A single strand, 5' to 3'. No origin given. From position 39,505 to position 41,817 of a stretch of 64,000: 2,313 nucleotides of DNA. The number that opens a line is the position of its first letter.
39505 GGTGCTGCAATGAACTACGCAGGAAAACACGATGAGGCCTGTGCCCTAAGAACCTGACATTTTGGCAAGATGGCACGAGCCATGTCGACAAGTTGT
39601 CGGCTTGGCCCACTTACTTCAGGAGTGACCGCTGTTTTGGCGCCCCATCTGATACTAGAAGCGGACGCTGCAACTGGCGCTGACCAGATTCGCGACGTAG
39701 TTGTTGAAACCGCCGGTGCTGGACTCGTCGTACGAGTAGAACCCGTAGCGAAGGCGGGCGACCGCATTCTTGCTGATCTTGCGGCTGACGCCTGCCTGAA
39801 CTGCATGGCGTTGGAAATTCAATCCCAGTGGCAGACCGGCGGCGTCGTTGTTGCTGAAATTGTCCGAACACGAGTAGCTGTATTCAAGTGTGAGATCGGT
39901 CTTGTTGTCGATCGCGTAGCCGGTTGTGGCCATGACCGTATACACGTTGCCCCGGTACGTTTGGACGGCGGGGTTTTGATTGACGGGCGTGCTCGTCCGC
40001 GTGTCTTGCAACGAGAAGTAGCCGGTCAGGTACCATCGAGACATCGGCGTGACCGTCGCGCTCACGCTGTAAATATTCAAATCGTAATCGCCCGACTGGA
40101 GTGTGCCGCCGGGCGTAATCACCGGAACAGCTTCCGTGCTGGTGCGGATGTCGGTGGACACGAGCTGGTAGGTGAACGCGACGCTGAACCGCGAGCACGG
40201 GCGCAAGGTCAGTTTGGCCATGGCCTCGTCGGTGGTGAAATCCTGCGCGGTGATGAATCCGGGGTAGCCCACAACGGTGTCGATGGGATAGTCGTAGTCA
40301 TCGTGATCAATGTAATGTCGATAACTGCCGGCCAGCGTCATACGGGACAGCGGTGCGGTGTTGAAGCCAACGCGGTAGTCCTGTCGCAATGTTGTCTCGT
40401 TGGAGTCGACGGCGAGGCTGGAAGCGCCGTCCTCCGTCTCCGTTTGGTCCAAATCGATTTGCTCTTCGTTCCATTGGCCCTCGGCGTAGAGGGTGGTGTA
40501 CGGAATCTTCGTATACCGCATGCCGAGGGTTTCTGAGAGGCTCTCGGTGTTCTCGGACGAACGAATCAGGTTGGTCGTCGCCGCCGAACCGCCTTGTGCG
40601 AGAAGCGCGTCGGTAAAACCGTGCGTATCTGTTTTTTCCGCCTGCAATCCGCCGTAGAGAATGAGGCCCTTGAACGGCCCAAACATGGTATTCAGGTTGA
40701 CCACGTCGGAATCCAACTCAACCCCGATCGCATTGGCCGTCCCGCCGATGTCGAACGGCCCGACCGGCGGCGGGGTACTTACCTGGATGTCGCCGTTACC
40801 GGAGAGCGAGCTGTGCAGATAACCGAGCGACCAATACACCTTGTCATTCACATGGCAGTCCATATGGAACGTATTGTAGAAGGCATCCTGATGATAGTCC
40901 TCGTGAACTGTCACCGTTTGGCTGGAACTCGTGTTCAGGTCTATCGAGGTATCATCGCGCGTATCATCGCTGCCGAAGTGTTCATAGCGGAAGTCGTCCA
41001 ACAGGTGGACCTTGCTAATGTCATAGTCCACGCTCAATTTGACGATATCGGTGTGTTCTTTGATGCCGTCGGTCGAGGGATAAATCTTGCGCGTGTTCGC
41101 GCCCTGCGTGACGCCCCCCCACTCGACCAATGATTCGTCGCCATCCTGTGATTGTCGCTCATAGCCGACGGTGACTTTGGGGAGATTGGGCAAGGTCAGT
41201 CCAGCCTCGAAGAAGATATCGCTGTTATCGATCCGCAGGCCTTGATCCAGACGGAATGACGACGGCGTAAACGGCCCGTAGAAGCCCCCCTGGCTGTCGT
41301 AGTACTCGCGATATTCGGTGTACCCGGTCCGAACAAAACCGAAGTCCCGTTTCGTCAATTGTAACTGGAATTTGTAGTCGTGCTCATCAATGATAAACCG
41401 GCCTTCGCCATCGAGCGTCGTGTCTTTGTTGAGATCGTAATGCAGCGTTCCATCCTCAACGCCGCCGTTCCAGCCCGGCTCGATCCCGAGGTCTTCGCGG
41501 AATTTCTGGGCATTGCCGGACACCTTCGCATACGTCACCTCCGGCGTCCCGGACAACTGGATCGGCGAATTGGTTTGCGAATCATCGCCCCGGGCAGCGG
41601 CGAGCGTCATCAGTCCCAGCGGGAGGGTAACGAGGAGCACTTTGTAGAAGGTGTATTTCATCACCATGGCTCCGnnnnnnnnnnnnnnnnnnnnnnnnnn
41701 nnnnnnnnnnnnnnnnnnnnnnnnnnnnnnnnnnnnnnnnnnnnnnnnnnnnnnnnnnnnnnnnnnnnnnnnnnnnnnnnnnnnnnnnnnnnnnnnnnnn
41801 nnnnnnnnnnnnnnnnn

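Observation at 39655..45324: Porin-cytochrome-type outer-membrane electron conduit under a sigma-54-like promoter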

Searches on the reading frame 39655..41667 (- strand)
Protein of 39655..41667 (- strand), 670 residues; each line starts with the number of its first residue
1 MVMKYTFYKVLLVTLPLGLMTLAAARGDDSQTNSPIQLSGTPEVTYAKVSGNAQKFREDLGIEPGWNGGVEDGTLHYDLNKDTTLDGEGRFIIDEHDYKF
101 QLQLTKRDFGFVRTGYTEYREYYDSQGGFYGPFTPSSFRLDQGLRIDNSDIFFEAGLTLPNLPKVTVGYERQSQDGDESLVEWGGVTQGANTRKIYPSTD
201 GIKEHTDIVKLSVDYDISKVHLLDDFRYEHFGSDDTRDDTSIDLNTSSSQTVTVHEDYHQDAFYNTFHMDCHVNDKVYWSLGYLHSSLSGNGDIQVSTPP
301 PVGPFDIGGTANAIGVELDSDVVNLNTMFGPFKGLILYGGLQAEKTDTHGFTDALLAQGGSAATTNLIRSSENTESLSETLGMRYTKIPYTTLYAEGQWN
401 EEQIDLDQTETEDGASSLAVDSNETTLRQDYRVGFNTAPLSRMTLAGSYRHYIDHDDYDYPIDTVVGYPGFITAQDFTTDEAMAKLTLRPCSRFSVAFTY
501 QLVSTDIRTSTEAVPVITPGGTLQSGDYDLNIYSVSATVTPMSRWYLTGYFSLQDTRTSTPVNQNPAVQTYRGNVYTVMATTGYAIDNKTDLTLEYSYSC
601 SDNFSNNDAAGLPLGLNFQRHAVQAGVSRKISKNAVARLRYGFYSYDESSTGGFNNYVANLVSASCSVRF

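Call 8: search_protein_families(library=pfam, proteins=[window:39655-41667:-], max_evalue=0.01)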
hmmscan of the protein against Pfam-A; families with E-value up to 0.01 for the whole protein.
window:39655-41667:- (670 aa): 0 families

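Call 9: search_protein_families(library=ncbifam, proteins=[window:39655-41667:-], max_evalue=0.01)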
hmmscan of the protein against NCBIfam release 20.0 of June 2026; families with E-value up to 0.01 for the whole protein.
window:39655-41667:- (670 aa): 0 families

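Call 10: find_homologous_proteins(query=window:39655-41667:-)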
Query window:39655-41667:- (670 aa): 186 proteins with E <= 0.001 among 8000 candidates; the best 120 are listed.
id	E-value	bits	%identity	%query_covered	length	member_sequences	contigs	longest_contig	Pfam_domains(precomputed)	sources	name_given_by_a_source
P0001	0.0e+0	1528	100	100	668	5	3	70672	-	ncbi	-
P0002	0.0e+0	1444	93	100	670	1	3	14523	-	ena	-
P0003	0.0e+0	1402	91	100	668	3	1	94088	-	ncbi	ncbi:MAG: hypothetical protein ABSA12_09705 [Verrucomicrobiia bacterium]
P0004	0.0e+0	1385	94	95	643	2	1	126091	-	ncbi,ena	-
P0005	0.0e+0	1379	89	100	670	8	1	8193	-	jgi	jgi:hypothetical protein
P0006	0.0e+0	1378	89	100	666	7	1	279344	-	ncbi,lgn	ncbi:MAG: hypothetical protein ABSD58_00805 [Verrucomicrobiia bacterium]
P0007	0.0e+0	1368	88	100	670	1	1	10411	-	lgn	-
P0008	0.0e+0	1354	88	100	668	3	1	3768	-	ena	-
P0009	0.0e+0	1304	85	100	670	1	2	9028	-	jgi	jgi:hypothetical protein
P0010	0.0e+0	1296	84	100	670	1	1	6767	-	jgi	jgi:hypothetical protein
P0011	0.0e+0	1274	82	100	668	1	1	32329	-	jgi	jgi:hypothetical protein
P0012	0.0e+0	1260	81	100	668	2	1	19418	-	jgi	jgi:hypothetical protein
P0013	0.0e+0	1246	81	100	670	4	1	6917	-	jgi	jgi:hypothetical protein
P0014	0.0e+0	1220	78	100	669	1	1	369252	-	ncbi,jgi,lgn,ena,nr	ncbi:MAG TPA: hypothetical protein VMV72_08915 [Verrucomicrobiae bacterium]|nr:hypothetical protein 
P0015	0.0e+0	1218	79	100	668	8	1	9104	-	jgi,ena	-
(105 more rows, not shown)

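Call 11: search_solved_structures(query=window:39655-41667:-, max_evalue=10)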
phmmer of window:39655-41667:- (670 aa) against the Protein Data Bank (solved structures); distinct sequences matched with E-value up to 10: 0.

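Call 16: search_solved_structures(query=A1, max_evalue=10)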
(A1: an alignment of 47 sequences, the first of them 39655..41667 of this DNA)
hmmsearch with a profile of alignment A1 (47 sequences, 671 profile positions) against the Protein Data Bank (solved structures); distinct sequences matched with E-value up to 10: 0.

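Call 24: find_related_loci(query=A1, collection=genome_contigs, flank=10000)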
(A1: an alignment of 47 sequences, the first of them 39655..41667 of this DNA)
Query A1 (670 aa) in genome_contigs; peptide patterns used: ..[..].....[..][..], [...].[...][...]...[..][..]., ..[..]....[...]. (x = any residue, [..] = any of these).
62 stretches matched a pattern; 48 encode a relative of the query (tblastn E <= 1e-3); 47 distinct loci.
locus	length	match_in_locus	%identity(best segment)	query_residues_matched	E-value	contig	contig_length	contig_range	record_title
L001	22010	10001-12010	91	1-670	0e+0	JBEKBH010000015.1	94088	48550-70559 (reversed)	MAG: Verrucomicrobiia bacterium isolate SPRUCE 131 SPRUCE_131_15, whole genome shotgun sequence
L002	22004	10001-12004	89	1-670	0e+0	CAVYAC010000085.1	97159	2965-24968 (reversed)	MAG: uncultured Verrucomicrobiae bacterium isolate MFD01223.bin.2.30 genome assembly, contig: contig_3000, whole genome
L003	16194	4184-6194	94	1-670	0e+0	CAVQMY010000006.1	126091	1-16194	MAG: uncultured Verrucomicrobiae bacterium isolate MFD00082.bin.2.52 genome assembly, contig: contig_12273, whole genome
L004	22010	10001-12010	88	1-670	0e+0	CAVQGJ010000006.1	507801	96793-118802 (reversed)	MAG: uncultured Verrucomicrobiae bacterium isolate MFD05512.bin.2.136 genome assembly, contig: contig_22410, whole genom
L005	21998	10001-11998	95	1-670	0e+0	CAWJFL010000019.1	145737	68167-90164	MAG: uncultured Verrucomicrobiae bacterium isolate MFD09222.bin.2.60 genome assembly, contig: contig_67832, whole genome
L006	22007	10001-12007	78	1-670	0e+0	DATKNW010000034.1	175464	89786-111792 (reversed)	MAG TPA_asm: Verrucomicrobiia bacterium isolate SMAG_U14747 k141_4363849, whole genome shotgun sequence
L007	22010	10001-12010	81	1-670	0e+0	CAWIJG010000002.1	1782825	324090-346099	MAG: uncultured Verrucomicrobiae bacterium isolate MFD05512.bin.1.230 genome assembly, contig: contig_15775, whole genom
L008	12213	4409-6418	75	1-670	0e+0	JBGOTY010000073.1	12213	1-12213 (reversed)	MAG: Verrucomicrobiia bacterium isolate OBJ_0618_7090110_151 k141_6925845_length_12213_cov_220.6162, whole genome shotgu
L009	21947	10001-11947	77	21-670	0e+0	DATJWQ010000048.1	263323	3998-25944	MAG TPA_asm: Verrucomicrobiia bacterium isolate SMAG_U15103 k141_922051, whole genome shotgun sequence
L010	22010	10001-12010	74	1-670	0e+0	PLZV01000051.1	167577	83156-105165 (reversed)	MAG: Verrucomicrobia bacterium isolate palsa_1439 73.20120700_P3D.107_contig_30892, whole genome shotgun sequence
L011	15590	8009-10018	73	1-670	0e+0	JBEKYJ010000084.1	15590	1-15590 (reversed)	MAG: Verrucomicrobiia bacterium isolate SPRUCE 672 SPRUCE_672_84, whole genome shotgun sequence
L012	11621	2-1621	87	131-670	0e+0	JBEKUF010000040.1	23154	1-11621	MAG: Verrucomicrobiia bacterium isolate SPRUCE 575 SPRUCE_575_40, whole genome shotgun sequence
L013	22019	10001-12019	60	3-670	0e+0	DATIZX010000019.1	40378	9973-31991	MAG TPA_asm: Verrucomicrobiia bacterium isolate SMAG_U15312 k141_837233, whole genome shotgun sequence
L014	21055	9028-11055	56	2-670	0e+0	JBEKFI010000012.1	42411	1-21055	MAG: Verrucomicrobiia bacterium isolate SPRUCE 226 SPRUCE_226_12, whole genome shotgun sequence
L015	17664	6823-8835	56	3-670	0e+0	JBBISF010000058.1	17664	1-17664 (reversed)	MAG: Verrucomicrobiia bacterium isolate PFF170222_bin_367 NODE_3678_length_17664_cov_6.597876, whole genome shotgun sequ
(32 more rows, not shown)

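Call 25: predict_structure(alignment_id=A1)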
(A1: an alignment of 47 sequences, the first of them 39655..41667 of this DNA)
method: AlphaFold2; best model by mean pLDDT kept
length: 670 residues; sequences in the alignment: 47
mean_pLDDT: 82.5   pTM: 0.73
mean pLDDT of the five models: 82.5, 81.9, 81.6, 77.3, 71.8
residues with pLDDT >= 90: 332; 70-90: 195; 50-70: 98; < 50: 45
segments of 3 or more residues with pLDDT < 50: 1-9, 14-32, 182-188, 193-195, 466-468
pLDDT, mean of each block of 10 residues (from residue 1): 44 46 34 71 93 87 88 90 92 86 92 95 70 58 86 92 92 89 49 59 95 91 96 86 61 85 96 90 95 79 62 83 95 92 94 72 76 95 93 96 88 73 91 94 93 91 56 87 94 92 90 63 80 95 90 88 59 90 92 95 67 69 95 92 89 83 92
secondary structure, 60 per line:
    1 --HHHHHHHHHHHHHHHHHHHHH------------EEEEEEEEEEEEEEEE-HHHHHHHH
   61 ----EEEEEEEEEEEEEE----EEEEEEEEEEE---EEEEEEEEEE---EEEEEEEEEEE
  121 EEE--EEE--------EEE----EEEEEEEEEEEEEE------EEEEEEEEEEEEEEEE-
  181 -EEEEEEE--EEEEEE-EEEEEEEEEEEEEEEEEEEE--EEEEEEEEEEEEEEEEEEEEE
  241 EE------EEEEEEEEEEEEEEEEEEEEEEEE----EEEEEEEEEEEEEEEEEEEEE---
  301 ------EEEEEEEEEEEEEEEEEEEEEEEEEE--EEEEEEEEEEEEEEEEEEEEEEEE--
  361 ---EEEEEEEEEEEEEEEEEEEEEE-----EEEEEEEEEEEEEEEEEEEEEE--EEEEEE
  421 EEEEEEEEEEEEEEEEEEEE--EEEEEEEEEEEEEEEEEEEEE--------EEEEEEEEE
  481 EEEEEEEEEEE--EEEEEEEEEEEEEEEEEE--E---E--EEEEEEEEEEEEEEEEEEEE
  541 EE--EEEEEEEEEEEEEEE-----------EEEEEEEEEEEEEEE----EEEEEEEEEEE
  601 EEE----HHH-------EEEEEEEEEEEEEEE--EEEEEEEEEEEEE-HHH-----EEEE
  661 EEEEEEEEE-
elements in order (helices of 4 or more, strands of 3 or more residues): H3-23 E36-51 H53-60 E65-78 E83-93 E97-106 E110-123 E126-128 E137-139 E144-157 E164-179 E182-188 E191-196 E198-217 E220-242 E249-272 E277-297 E307-332 E335-358 E364-385 E391-412 E415-440 E443-463 E472-491 E494-511 E521-542 E545-559 E571-585 E590-603 E618-632 E635-647 E657-669

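Call 63: search_protein_families(library=pfam, alignment_id=A1, max_evalue=1)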
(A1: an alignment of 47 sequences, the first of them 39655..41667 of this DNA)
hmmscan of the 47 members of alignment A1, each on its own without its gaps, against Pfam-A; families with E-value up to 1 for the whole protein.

A. member 1, window:39655-41667:- (670 aa): 1 family
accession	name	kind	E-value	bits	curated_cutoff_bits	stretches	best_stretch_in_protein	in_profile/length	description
PF13505.12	OMP_b-brl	-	0.16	12.5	28.7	2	304-459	21-163/175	Outer membrane protein beta-barrel domain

B. families by the number of members that match (of 47 scanned): 18 families
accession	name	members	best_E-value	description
PF13505.12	OMP_b-brl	8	1.4e-07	Outer membrane protein beta-barrel domain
PF10677.15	DUF2490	6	0.032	Protein of unknown function (DUF2490)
PF11854.14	MtrB_PioB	4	5.9e-05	Putative outer membrane beta-barrel porin, MtrB/PioB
PF08648.17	SNRNP27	4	0.011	U4/U6.U5 small nuclear ribonucleoproteins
PF23319.1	CobW_C_DAAF9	2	0.013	DAAF9 CobW_C-like domain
PF10934.14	Sheath_initiator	2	0.027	Contractile injection system sheath initiator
PF16467.10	DUF5048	1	0.0093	Domain of unknown function (DUF5048)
PF05225.22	HTH_psq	1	0.038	helix-turn-helix, Psq domain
PF20745.2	TSP_Ig-like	1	0.066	Tailspike protein-like, Ig-like domain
PF03797.25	Autotransporter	1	0.076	Autotransporter beta-domain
PF05880.17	Fiji_64_capsid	1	0.084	Fijivirus 64 kDa capsid protein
PF22965.1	INTS7_C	1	0.11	Integrator complex subunit 7, C-terminal domain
PF19089.6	DUF5777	1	0.11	Membrane bound beta barrel domain (DUF5777)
PF12503.13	CMV_1a_C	1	0.14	Cucumber mosaic virus 1a protein C terminal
PF11383.14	DUF3187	1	0.21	Protein of unknown function (DUF3187)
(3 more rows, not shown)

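Call 80: search_protein_representatives(alignment_id=A1)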
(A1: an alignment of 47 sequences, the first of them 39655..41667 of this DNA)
Query: 47 sequences, 671 profile positions. Proteins with E-value up to 0.001 (for the whole library): 1143; up to 1e-10: 863; up to 1e-30: 501. The best 150 are listed.
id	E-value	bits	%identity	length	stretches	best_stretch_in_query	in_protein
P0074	0.0e+00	1110.3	-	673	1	1-671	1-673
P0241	4.1e-269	910.8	-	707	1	9-671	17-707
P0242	4.6e-258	874.2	-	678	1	6-671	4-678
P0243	6.2e-252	854.0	-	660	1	4-671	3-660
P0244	4.3e-245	831.4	-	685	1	10-671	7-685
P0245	1.3e-243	826.5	-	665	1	17-669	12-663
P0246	5.7e-237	804.6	-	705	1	6-671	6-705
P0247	7.9e-236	800.8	-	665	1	12-671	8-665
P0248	1.9e-234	796.2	-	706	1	1-671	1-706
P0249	6.5e-226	768.0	-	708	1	1-671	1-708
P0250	2.1e-212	723.4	-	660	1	29-671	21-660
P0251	1.6e-211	720.5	-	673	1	1-671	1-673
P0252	2.9e-205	699.8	-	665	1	18-671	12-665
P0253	7.5e-199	678.6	-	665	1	6-667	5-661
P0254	8.3e-199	678.4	-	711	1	23-671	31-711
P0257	3.6e-192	656.5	-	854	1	31-666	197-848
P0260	2.5e-175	600.8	-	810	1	26-667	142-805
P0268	2.2e-161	554.8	-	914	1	30-669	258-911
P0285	9.4e-149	513.0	-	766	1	26-670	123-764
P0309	1.3e-132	459.7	-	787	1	25-671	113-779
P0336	3.1e-109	382.4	-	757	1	32-671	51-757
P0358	1.1e-100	354.2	-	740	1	46-671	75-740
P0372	3.1e-94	332.9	-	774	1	42-671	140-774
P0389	1.6e-90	320.6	-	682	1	1-671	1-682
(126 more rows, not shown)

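Call 81: search_protein_families(library=ncbifam, proteins=[P0257, P0260, P0268, P0285, P0309, P0336, P0358, P0372, P0389, P0241], max_evalue=0.001)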
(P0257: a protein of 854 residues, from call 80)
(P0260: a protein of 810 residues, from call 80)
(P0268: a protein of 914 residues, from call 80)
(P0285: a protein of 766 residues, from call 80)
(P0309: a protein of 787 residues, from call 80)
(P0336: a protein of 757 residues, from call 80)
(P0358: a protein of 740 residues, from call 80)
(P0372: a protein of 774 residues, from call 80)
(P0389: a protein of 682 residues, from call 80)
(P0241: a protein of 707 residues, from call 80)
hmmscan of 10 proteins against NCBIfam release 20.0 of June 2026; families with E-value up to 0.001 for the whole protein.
P0257 (854 aa): 0 families

P0260 (810 aa): 0 families

P0268 (914 aa): 2 families
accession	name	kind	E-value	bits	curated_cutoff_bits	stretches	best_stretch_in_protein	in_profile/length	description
NF052339.1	hydrazine_alpha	equivalog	4.8e-05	21.4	800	0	162-187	666-691/804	hydrazine synthase subunit alpha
TIGR01905.1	paired_CXXCH_1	subfamily_domain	0.00047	20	25.2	0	39-61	6-29/41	doubled CXXCH domain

P0285 (766 aa): 1 family
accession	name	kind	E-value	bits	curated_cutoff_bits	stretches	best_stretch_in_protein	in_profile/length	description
TIGR03806.1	chp_HNE_0200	subfamily_domain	0.00038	19.7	313.3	1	65-118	259-313/314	SO2930 family diheme c-type cytochrome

P0309 (787 aa): 1 family
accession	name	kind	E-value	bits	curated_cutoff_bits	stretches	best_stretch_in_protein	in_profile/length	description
TIGR03014.2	EpsL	equivalog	0.00046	19.3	275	0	690-779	299-385/385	XrtB/PEP-CTERM-associated polysaccharide biosynthesis outer membrane protein EpsL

P0336 (757 aa): 0 families

P0358 (740 aa): 0 families

P0372 (774 aa): 0 families

P0389 (682 aa): 0 families

P0241 (707 aa): 0 families

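Call 84: search_protein_families(library=pfam, proteins=[P0260], max_evalue=0.01)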
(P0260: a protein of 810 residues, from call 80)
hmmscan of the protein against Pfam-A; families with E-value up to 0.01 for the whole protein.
P0260 (810 aa): 3 families
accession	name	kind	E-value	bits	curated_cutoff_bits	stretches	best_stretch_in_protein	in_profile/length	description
PF07635.16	PSCyt1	-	1.7e-11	45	22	1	57-114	1-57/59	Planctomycete cytochrome C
PF11854.14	MtrB_PioB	-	6.6e-05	22.1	23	1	541-641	262-367/635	Putative outer membrane beta-barrel porin, MtrB/PioB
PF22297.1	PccH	-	0.0014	19.2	24.4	1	45-80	2-38/133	PccH Cytochrome c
